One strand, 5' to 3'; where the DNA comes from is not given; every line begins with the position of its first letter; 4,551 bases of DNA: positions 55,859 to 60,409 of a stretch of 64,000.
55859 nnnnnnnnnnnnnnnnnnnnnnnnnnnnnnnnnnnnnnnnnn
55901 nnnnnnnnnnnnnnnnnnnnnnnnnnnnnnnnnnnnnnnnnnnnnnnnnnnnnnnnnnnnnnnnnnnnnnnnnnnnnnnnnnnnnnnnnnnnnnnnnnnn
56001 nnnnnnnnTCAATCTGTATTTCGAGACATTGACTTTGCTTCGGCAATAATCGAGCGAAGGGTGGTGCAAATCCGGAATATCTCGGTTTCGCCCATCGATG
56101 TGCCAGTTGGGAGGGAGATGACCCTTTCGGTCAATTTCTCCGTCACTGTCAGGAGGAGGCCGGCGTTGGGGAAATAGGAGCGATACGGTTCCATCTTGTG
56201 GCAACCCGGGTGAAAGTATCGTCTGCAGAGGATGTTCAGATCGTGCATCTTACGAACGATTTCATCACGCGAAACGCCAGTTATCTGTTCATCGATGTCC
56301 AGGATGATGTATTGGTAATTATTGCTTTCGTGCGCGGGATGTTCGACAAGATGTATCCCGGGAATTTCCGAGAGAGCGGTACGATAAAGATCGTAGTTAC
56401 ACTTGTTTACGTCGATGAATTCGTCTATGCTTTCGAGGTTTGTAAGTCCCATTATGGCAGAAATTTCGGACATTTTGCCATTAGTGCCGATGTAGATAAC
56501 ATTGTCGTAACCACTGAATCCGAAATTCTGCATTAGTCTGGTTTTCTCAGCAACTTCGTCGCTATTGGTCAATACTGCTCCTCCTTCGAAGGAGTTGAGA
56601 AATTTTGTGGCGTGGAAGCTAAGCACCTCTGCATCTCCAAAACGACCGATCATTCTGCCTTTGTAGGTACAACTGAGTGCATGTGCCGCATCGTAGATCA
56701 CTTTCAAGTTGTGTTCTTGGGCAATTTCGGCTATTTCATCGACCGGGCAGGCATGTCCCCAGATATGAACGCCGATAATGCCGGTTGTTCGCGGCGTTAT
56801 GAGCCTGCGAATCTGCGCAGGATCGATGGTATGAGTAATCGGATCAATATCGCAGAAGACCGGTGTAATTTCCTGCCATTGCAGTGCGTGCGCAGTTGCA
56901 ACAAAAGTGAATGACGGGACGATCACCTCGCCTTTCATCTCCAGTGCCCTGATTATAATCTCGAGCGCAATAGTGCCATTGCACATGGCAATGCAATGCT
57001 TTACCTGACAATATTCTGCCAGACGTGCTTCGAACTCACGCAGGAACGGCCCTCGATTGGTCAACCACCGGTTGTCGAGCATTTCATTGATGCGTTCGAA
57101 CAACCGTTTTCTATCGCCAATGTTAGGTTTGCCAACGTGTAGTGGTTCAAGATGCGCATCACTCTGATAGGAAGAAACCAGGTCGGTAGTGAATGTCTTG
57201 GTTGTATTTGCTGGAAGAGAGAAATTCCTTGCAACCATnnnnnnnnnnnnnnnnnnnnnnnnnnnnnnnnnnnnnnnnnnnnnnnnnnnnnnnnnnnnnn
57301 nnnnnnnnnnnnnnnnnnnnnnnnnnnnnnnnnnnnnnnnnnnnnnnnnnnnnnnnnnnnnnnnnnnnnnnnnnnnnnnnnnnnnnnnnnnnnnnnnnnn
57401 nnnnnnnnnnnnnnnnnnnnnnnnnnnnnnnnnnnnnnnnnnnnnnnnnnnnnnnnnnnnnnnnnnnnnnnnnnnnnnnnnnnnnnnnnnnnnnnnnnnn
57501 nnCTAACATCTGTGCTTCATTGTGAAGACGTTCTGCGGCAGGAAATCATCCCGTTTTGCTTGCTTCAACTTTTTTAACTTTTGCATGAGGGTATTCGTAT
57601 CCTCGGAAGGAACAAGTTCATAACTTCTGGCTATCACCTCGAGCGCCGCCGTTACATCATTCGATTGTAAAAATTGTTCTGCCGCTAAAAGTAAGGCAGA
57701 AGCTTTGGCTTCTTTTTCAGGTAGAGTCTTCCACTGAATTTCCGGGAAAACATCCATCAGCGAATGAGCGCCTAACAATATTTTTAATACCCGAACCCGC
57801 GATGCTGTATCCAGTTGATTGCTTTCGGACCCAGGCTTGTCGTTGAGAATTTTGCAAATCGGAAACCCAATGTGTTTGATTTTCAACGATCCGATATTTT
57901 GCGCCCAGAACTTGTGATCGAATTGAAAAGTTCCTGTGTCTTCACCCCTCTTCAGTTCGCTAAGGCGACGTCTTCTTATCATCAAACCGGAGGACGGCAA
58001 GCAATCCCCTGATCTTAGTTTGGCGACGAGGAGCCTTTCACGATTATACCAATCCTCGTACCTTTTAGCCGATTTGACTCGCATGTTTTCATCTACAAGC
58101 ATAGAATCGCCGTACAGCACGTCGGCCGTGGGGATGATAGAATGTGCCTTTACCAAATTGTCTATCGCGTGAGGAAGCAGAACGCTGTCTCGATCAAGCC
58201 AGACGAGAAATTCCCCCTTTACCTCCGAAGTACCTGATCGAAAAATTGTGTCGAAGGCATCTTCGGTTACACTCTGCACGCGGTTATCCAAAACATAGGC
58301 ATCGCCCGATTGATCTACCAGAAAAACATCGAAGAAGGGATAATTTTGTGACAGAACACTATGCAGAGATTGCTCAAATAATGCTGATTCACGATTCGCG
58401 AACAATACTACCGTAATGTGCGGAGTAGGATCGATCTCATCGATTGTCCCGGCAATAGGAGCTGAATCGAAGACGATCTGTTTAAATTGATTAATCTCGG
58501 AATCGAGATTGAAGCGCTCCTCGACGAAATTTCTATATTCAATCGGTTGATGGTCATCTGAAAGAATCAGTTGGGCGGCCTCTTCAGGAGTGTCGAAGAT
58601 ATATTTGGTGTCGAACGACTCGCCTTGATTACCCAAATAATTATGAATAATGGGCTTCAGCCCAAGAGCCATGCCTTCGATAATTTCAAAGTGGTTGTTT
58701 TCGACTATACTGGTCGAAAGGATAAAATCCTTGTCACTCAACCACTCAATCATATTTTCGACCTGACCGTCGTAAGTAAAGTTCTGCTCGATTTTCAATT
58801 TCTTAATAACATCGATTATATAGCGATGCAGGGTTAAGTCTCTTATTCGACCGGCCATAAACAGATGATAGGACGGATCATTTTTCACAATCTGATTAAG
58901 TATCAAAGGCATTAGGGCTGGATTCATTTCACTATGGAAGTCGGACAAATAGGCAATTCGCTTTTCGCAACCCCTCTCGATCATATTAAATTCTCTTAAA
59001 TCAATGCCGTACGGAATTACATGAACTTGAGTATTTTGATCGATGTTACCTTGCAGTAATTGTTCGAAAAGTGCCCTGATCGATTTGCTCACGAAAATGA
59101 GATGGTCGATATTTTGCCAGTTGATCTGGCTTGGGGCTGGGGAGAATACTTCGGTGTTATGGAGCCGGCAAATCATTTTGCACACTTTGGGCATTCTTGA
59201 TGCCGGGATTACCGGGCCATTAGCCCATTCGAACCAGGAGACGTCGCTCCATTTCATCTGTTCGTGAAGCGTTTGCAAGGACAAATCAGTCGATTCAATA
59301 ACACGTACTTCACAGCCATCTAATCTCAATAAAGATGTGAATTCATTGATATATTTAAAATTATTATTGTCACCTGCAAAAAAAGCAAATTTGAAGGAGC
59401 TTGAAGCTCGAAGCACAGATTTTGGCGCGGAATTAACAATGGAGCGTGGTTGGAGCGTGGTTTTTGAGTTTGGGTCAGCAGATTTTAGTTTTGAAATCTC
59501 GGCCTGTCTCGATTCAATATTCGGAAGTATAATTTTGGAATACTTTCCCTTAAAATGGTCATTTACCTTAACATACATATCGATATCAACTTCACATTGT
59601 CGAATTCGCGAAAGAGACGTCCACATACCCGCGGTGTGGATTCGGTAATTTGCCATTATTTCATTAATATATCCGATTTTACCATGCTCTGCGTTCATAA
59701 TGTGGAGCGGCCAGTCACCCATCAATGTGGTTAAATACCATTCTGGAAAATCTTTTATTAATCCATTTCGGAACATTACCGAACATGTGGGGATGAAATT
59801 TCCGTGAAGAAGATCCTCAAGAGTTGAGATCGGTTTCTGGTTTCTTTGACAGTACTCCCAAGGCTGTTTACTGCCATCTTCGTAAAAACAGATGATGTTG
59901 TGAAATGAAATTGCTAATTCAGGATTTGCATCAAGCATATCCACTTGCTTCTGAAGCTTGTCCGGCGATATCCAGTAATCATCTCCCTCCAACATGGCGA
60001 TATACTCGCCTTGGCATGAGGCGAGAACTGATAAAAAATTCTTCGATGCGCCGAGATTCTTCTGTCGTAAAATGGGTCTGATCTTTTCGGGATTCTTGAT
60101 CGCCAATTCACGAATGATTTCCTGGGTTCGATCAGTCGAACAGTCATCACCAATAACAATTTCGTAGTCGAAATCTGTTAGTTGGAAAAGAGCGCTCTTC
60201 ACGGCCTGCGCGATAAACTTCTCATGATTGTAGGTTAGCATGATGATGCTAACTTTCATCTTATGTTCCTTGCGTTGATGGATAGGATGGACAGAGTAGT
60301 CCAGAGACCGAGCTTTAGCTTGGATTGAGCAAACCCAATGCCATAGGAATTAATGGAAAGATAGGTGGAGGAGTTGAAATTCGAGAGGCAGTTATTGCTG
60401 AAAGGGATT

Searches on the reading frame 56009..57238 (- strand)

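Call 7: search_protein_families(library=pfam, proteins=[window:56009-57238:-], max_evalue=0.1)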
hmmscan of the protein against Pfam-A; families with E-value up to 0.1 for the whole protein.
window:56009-57238:- (409 aa): 4 families
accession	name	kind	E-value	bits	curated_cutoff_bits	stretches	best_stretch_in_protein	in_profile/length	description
PF01041.23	DegT_DnrJ_EryC1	-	8.8e-110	367.7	19.8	1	44-394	5-359/360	DegT/DnrJ/EryC1/StrS aminotransferase family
PF00155.27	Aminotran_1_2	-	5.4e-07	29.6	19.7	1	48-190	24-192/361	Aminotransferase class I and II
PF01053.26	Cys_Met_Meta_PP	-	0.00012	21.3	27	1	64-238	52-227/381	Cys/Met metabolism PLP-dependent enzyme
PF01212.27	Beta_elim_lyase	-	0.00013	21.8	27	1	66-191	34-176/288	Beta-eliminating lyase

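Call 8: search_protein_families(library=ncbifam, proteins=[window:56009-57238:-], max_evalue=0.1)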
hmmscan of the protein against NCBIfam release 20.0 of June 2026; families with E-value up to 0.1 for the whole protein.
window:56009-57238:- (409 aa): 31 families (the best 25 are shown)
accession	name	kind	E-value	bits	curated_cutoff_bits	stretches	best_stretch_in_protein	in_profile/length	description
TIGR04427.1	PLP_DesI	equivalog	1.2e-151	505.3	650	1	19-402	7-387/390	dTDP-4-dehydro-6-deoxyglucose aminotransferase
TIGR03588.1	PseC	equivalog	1.8e-64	218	423.5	1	49-397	16-379/380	UDP-4-amino-4,6-dideoxy-N-acetyl-beta-L-altrosamine transaminase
TIGR04181.1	NHT_00031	hypoth_equivalog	1.2e-63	215.2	420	1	37-378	5-358/359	LegC family aminotransferase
NF008658.2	PRK11658.1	equivalog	2.3e-57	194.4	631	1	33-399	5-378/379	UDP-4-amino-4-deoxy-L-arabinose aminotransferase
NF008687.0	PRK11706.1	equivalog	3.9e-52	177.2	375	1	48-397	15-373/375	dTDP-4-amino-4,6-dideoxygalactose transaminase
TIGR02379.1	ECA_wecE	subfamily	1.4e-42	145.8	434.85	1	48-396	15-373/376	dTDP-4-amino-4,6-dideoxy-D-glucose transaminase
NF011936.0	PRK15407.1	equivalog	1.5e-39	135.9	423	2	42-240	45-251/440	lipopolysaccharide biosynthesis protein RfbH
NF043007.1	CysBLyMetC_Staph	equivalog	1.4e-07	30.8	700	1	67-240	54-227/378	cystathionine beta-lyase MetC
NF005526.0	PRK07179.1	equivalog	2.7e-06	26.2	428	1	63-189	98-223/407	alpha-hydroxyketone-type quorum-sensing autoinducer synthase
NF000586.1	PRK00011.1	subfamily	6.7e-06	25.1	335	1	124-232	129-239/404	serine hydroxymethyltransferase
TIGR01977.1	am_tr_V_EF2568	hypoth_equivalog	1.2e-05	24.5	377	1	71-188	54-178/376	cysteine desulfurase family protein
NF005871.0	PRK07811.1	equivalog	1.3e-05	24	513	1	64-238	61-236/389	cystathionine gamma-synthase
TIGR03812.1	tyr_de_CO2_Arch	equivalog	2.7e-05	23.2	299.4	1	101-186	106-193/375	tyrosine decarboxylase MfnA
NF006004.0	PRK08134.1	equivalog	0.00017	20.4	636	1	68-216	68-214/433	O-acetylhomoserine aminocarboxypropyltransferase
NF006096.0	PRK08248.1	equivalog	0.0002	20.1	726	1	69-217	69-215/431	homocysteine synthase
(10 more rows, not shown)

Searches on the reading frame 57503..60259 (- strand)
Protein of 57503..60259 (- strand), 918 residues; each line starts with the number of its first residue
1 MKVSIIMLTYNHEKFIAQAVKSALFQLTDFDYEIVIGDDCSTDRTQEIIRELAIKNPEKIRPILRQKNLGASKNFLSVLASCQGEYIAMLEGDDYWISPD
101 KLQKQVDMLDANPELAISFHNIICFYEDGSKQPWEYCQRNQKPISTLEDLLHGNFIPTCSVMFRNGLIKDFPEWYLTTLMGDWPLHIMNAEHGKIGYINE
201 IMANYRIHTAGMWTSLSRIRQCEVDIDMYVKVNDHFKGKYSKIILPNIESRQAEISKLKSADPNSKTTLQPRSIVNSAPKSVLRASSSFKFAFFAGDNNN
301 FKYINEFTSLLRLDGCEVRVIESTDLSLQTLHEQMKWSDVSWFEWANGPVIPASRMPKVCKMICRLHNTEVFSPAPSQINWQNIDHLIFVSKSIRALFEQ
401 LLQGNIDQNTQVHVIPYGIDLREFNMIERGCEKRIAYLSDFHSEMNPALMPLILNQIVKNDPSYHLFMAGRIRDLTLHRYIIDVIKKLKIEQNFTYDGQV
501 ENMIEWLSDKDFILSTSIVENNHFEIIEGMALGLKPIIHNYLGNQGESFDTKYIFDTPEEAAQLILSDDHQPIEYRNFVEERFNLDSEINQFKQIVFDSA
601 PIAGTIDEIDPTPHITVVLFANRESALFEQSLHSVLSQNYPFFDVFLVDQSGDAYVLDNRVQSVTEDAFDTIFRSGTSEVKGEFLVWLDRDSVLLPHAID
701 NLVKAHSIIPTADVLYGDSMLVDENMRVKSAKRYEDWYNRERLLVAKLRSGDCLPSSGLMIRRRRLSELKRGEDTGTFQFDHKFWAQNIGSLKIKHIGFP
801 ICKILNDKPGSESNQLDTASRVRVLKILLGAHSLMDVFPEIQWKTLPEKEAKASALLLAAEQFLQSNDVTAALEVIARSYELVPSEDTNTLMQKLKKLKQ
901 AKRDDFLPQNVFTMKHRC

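Call 7: search_protein_families(library=pfam, proteins=[window:57503-60259:-], max_evalue=0.1)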
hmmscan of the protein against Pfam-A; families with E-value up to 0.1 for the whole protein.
window:57503-60259:- (918 aa): 9 families
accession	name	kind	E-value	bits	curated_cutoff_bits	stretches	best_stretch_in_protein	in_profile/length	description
PF00535.33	Glycos_transf_2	-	1e-35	123.6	23.3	1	4-167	1-164/168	Glycosyl transferase family 2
PF13641.12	Glyco_tranf_2_3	-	8.1e-09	36.3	27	1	3-109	3-111/230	Glycosyltransferase like family 2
PF10111.15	Glyco_tranf_2_2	-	2.9e-08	34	27.3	1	5-109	2-106/276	Glycosyltransferase like family 2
PF00534.26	Glycos_transf_1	-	1.8e-05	24.8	26.4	1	432-563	15-150/172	Glycosyl transferases group 1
PF13692.12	Glyco_trans_1_4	-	0.0002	22.1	27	1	454-563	24-134/142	Glycosyl transferases group 1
PF11123.14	DNA_Packaging_2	-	0.0024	18.3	27.5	1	845-907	20-72/79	DNA packaging protein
PF13439.12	Glyco_transf_4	-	0.039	14.4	28.5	1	344-422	81-169/170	Glycosyltransferase Family 4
PF01233.25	NMT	-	0.05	13.9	25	0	134-209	24-103/160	Myristoyl-CoA:protein N-myristoyltransferase, N-terminal domain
PF09280.16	XPC-binding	-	0.06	13.5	26.4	0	446-463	20-37/57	XPC-binding domain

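Call 8: search_protein_families(library=ncbifam, proteins=[window:57503-60259:-], max_evalue=0.1)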
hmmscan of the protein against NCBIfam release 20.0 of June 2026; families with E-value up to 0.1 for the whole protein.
window:57503-60259:- (918 aa): 22 families
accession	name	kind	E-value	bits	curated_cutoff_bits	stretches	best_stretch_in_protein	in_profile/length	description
NF047683.1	TeichurnBiosyTuaG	equivalog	1.9e-25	90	400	1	2-210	7-208/252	teichuronic acid biosynthesis protein TuaG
NF053739.1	GlytfEpsEBac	equivalog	5.3e-23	81.4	450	1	2-197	2-193/265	glycosyltransferase EpsE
NF050050.1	ProtGlycPglI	equivalog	8.9e-17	61.4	500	1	2-97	3-97/306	GalNAc(5)-diNAcBac-PP-undecaprenol beta-1,3-glucosyltransferase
NF007482.0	PRK10073.1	equivalog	5.7e-13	48.6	423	1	2-128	7-128/334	glycosyltransferase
TIGR03937.1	PgaC_IcaA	equivalog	7.1e-13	48.3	422.3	1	2-116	46-157/407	poly-beta-1,6-N-acetyl-D-glucosamine synthase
NF007453.0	PRK10018.1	equivalog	2.4e-10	40.5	382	1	3-102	8-104/280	colanic acid biosynthesis glycosyltransferase WcaA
NF047588.1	GlcsyltransPgfSStrep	equivalog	4.3e-10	39.3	500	1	1-94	1-96/308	glycosyltransferase PgfS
TIGR04017.1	WcaA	equivalog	1.5e-09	37.9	495.75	1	3-102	7-103/279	colanic acid biosynthesis glycosyltransferase WcaA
NF041875.1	EPS_EpsD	equivalog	1.5e-08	34.4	370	1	3-113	1-108/325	exopolysaccharide biosynthesis glycosyltransferase EpsD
TIGR04440.1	glyco_TIGR04440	domain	2.8e-08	33.8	70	1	2-133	1-129/215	TIGR00180 family glycosyltransferase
TIGR03469.1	HpnB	hypoth_equivalog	9.9e-08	31.4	379.25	2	3-59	46-102/386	hopene-associated glycosyltransferase HpnB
NF038299.1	EPS_HpsN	equivalog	4.5e-07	29.2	425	2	614-652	2-40/317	hormogonium polysaccharide biosynthesis glycosyltransferase HpsN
NF041010.1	glycosy_Agl16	equivalog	1.4e-06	27.4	575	1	408-540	154-284/352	glycosylation protein Agl16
NF007986.1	PRK10714.1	equivalog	8.2e-06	25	529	1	2-107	7-113/316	undecaprenyl-phosphate 4-deoxy-4-formamido-L-arabinose transferase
NF038302.1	EPS_HpsE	equivalog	9.3e-06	24.8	300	1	2-122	2-124/307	hormogonium polysaccharide biosynthesis glycosyltransferase HpsE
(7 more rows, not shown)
